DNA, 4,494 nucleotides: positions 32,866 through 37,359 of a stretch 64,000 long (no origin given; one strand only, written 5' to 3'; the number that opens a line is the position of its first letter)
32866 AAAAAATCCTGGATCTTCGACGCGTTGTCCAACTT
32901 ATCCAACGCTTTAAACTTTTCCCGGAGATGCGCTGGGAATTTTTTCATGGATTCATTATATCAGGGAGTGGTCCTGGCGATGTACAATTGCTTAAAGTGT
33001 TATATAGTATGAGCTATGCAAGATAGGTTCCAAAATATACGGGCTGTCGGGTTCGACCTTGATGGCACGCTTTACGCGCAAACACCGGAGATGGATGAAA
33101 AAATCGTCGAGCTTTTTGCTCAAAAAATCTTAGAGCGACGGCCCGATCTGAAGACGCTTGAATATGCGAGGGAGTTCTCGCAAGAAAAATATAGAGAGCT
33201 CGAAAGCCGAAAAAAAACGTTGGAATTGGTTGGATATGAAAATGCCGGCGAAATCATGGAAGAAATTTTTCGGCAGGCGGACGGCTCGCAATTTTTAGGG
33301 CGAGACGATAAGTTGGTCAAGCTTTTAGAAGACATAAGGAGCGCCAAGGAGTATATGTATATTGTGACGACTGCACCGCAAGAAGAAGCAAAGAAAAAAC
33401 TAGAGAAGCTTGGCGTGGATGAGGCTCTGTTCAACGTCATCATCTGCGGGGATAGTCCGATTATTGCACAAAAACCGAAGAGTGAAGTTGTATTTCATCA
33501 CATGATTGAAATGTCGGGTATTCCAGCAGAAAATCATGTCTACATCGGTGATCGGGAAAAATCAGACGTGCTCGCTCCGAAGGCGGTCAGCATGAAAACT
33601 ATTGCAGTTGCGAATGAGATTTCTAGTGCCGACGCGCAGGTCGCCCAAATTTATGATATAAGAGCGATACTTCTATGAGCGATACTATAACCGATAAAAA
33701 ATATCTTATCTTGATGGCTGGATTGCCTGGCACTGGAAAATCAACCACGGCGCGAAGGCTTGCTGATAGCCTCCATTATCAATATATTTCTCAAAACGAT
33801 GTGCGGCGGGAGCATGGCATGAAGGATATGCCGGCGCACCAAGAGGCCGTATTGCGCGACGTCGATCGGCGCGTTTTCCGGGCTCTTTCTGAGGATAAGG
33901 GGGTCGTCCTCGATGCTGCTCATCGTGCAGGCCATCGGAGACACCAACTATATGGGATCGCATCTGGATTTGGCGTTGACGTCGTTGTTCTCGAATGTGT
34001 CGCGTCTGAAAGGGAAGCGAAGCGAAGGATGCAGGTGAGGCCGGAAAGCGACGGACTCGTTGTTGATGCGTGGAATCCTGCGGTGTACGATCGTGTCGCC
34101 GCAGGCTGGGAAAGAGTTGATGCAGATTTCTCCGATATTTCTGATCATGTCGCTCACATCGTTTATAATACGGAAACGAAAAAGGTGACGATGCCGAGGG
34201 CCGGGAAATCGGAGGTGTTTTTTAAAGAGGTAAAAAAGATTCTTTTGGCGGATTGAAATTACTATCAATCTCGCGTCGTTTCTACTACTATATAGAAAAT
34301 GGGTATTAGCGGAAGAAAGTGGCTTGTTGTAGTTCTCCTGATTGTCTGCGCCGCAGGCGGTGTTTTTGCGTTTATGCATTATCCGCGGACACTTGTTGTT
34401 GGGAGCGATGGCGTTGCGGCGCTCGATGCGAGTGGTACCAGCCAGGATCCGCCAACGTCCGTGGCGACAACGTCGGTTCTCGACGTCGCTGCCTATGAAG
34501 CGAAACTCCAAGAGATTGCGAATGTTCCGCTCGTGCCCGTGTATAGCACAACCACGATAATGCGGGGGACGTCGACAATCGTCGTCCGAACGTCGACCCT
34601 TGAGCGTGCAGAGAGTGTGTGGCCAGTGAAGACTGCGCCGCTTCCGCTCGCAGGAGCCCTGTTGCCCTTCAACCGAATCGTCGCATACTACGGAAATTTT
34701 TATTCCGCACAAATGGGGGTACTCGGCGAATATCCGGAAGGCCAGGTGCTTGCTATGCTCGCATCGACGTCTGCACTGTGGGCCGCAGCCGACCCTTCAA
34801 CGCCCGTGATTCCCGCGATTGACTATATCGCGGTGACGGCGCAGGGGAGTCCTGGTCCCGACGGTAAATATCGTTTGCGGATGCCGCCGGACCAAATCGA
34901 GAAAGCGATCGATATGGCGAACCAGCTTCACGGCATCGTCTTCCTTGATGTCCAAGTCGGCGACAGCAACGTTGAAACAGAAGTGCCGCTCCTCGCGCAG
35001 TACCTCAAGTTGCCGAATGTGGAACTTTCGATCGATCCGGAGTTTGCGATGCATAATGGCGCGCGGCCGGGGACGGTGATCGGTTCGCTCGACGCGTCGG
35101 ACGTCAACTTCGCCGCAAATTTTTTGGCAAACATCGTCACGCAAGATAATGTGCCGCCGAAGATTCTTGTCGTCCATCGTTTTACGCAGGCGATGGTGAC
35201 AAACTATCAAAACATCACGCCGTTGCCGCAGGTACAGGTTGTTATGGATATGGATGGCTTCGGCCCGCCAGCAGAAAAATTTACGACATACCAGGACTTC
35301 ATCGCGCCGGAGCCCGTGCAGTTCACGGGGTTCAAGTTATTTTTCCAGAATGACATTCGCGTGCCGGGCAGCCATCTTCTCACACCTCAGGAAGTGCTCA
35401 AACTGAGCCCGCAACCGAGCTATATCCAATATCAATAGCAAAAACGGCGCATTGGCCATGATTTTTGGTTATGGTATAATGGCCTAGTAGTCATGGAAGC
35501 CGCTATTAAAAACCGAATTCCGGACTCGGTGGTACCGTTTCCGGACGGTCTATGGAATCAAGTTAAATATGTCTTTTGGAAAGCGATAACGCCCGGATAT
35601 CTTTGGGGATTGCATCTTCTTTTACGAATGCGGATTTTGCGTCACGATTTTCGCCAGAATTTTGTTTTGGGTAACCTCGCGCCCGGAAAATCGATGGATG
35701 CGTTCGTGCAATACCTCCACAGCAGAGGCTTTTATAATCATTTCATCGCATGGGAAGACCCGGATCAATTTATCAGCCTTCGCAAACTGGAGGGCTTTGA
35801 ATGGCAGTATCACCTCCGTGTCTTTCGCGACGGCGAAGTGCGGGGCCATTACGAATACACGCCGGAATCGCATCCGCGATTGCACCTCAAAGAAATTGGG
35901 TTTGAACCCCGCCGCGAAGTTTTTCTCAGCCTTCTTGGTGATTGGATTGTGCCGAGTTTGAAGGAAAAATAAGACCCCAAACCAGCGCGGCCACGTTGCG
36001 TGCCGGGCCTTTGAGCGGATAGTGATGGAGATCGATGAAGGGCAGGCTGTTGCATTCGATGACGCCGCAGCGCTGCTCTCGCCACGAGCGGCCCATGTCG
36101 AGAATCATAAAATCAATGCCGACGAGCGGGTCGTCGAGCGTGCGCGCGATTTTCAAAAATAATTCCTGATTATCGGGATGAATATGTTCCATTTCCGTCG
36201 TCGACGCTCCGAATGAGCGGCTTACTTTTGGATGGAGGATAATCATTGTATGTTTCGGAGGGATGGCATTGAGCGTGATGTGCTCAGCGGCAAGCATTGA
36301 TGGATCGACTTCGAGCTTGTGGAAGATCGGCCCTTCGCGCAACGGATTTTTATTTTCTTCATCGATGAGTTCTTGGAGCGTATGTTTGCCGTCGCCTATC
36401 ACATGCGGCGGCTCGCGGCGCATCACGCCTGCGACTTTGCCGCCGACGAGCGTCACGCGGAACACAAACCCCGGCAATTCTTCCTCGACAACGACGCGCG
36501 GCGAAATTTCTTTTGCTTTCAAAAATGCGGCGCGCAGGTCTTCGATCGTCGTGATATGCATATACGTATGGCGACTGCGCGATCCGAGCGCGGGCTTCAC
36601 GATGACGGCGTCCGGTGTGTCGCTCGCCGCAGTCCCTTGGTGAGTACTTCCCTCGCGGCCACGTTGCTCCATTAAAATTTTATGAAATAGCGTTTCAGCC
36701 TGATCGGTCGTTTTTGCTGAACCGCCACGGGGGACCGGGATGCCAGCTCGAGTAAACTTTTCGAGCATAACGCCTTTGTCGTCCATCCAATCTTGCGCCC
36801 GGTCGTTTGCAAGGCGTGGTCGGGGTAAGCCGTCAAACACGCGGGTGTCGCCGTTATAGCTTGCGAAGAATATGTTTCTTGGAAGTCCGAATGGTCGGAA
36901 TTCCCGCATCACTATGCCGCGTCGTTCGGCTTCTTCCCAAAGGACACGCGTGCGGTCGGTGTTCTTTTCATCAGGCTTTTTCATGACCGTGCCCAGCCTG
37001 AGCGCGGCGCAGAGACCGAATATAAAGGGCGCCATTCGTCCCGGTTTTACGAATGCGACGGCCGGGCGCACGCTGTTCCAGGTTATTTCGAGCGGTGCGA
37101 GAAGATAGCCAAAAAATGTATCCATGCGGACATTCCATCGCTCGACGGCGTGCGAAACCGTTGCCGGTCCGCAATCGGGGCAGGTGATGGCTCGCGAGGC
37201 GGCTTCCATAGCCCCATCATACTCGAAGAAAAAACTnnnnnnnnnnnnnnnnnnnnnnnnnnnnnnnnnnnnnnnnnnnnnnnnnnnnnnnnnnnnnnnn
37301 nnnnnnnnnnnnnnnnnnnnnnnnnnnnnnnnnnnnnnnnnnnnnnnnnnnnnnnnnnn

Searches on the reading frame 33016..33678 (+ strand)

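Call 39: search_protein_families(library=pfam, proteins=[window:33016-33678:+], max_evalue=0.001)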
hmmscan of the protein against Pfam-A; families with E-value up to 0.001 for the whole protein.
window:33016-33678:+ (220 aa): 5 families
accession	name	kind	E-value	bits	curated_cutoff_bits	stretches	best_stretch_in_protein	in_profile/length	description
PF00702.32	Hydrolase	-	1e-15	59.1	26.4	1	8-190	1-189/191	haloacid dehalogenase-like hydrolase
PF13419.12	HAD_2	-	1.2e-15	58.6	23.8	1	13-198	3-178/178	Haloacid dehalogenase-like hydrolase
PF12710.13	HAD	-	1.4e-07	32.6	27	1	11-184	1-184/189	haloacid dehalogenase-like hydrolase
PF05761.20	5_nucleotid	-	2.2e-06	27.3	28.5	0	5-54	9-62/460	5' nucleotidase family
PF13242.12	Hydrolase_like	-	2.6e-05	24.5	22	1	153-207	4-57/75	HAD-hyrolase-like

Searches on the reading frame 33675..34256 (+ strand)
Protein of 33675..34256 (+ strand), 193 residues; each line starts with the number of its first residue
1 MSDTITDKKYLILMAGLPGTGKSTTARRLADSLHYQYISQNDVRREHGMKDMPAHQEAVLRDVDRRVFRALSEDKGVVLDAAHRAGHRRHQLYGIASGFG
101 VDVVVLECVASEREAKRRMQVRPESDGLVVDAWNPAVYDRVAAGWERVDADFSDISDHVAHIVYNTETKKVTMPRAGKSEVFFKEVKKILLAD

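Call 39: search_protein_families(library=pfam, proteins=[window:33675-34256:+], max_evalue=0.001)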
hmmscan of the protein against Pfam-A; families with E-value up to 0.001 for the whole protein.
window:33675-34256:+ (193 aa): 10 families
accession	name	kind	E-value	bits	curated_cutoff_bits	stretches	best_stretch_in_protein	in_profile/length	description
PF13671.12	AAA_33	-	5.5e-20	72.6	27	1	11-126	1-122/143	AAA domain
PF08433.16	KTI12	-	1.2e-11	45.1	22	1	11-147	3-139/271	Chromatin associated protein KTI12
PF13238.12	AAA_18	-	1.7e-10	41.9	29.4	1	12-126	1-115/128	AAA domain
PF13207.12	AAA_17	-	8.7e-07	29.7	27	1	16-120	2-121/136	AAA domain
PF01591.24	6PF2K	-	1.6e-05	24.8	27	0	4-36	8-40/223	6-phosphofructo-2-kinase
PF13401.12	AAA_22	-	3e-05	24.8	27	1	8-77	4-64/130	AAA domain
PF00004.35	AAA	-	5.5e-05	24.1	21.2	1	12-89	1-73/131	ATPase family associated with various cellular activities (AAA)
PF06414.18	Zeta_toxin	-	0.00012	22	22.3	1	8-126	15-147/199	Zeta toxin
PF13191.12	AAA_16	-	0.00038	21.4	32.6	1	11-91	26-103/167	AAA ATPase domain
PF01202.28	SKI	-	0.00066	20.3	22.1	0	18-79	1-66/159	Shikimate kinase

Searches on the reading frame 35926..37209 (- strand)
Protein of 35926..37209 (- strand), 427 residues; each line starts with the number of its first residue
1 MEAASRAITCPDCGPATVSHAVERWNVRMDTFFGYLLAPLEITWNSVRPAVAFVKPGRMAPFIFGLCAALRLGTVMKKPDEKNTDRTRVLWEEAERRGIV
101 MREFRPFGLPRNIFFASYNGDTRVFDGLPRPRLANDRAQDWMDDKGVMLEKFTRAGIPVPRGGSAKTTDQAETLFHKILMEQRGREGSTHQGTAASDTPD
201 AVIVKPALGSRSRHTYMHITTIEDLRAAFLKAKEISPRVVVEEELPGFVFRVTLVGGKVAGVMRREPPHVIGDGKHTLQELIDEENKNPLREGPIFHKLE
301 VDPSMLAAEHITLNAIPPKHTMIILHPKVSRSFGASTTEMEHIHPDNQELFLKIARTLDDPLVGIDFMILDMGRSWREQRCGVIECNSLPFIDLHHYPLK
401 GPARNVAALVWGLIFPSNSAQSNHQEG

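Call 3: search_protein_families(library=pfam, proteins=[window:35926-37209:-], max_evalue=0.01)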
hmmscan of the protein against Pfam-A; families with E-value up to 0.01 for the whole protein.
window:35926-37209:- (427 aa): 0 families

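Call 4: search_protein_families(library=ncbifam, proteins=[window:35926-37209:-], max_evalue=0.01)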
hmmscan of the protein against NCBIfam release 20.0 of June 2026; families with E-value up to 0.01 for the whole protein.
window:35926-37209:- (427 aa): 5 families
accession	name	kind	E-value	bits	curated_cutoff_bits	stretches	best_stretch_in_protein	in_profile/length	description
TIGR02068.2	cya_phycin_syn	equivalog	3.3e-48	164.3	850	1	141-420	210-476/862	cyanophycin synthetase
NF010623.0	PRK14016.1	subfamily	1.3e-46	159.2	877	1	194-419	244-476/871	cyanophycin synthetase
NF002688.0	PRK02471.1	equivalog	1.1e-28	100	425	1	220-416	548-753/756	bifunctional glutamate--cysteine ligase GshA/glutathione synthetase GshB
TIGR03103.1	trio_acet_GNAT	equivalog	2.3e-21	76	569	1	199-395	331-527/547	N-acetylglutaminylglutamine synthetase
TIGR01435.1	glu_cys_lig_rel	equivalog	1.1e-19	70.1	656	1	202-408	507-713/719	bifunctional glutamate--cysteine ligase/glutathione synthetase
